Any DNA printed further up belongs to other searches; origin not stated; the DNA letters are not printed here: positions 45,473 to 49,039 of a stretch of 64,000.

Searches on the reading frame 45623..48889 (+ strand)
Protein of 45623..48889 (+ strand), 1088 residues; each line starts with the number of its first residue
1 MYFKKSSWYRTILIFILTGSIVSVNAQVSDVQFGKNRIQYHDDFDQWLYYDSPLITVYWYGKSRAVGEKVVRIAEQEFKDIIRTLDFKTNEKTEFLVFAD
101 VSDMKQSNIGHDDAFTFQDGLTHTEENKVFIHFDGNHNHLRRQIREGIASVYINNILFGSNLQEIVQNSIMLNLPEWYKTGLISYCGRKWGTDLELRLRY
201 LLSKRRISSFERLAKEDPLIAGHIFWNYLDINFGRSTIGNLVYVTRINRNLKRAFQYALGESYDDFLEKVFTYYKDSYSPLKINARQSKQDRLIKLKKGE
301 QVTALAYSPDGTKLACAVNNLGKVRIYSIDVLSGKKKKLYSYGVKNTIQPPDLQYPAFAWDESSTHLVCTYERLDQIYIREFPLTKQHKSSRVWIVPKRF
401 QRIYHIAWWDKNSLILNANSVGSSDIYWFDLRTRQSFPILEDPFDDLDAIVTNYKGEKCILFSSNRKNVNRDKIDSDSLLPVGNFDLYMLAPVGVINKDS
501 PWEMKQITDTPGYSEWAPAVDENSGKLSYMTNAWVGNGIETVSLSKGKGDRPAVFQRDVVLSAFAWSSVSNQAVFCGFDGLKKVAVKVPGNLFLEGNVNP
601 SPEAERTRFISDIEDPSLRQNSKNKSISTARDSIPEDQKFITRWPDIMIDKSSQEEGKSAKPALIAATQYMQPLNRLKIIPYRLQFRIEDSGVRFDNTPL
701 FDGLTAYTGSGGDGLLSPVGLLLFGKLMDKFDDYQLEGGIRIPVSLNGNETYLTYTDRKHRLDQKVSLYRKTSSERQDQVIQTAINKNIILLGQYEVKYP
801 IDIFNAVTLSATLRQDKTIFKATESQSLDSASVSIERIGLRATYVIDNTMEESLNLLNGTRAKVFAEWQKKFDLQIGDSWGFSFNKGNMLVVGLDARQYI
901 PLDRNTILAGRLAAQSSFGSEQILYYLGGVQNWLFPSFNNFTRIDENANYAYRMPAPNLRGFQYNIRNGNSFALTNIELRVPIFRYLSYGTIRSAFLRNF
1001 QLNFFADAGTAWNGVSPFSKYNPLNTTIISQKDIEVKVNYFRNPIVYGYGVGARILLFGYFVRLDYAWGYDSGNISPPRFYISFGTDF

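Call 16: find_encoding_contigs(protein=window:45623-48889:+, flank=10000, max_places=1)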
Protein window:45623-48889:+ (1088 aa): 23 contigs read that carry it; 1 place shown.
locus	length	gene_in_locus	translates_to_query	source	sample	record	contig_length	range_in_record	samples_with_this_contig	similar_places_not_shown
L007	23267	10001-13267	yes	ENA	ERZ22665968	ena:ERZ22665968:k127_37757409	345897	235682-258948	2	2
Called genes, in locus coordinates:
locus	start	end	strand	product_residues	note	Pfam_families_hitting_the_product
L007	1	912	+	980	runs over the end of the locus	PF02811:PHP, PF07733:DNA_pol3_alpha, PF17657:DNA_pol3_finger, PF14579:HHH_6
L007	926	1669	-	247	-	PF01553:Acyltransferase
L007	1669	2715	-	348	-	PF00586:AIRS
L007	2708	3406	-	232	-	PF00849:PseudoU_synth_2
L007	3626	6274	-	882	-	PF08940:DUF1918 (faint), PF13573:SprB, PF06832:BiPBP_C (faint), PF13573:SprB, PF18962:Por_Secre_tail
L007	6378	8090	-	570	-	PF01019:G_glu_transpept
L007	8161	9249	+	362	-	-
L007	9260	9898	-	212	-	PF00753:Lactamase_B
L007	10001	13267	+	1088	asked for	-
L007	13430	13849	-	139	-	PF01850:PIN, PF13470:PIN_3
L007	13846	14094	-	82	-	PF19891:DUF6364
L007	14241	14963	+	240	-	PF00106:adh_short, PF08659:KR, PF13561:adh_short_C2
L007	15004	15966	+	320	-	PF13439:Glyco_transf_4 (weak), PF00534:Glycos_transf_1, PF13692:Glyco_trans_1_4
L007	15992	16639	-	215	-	-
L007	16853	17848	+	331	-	-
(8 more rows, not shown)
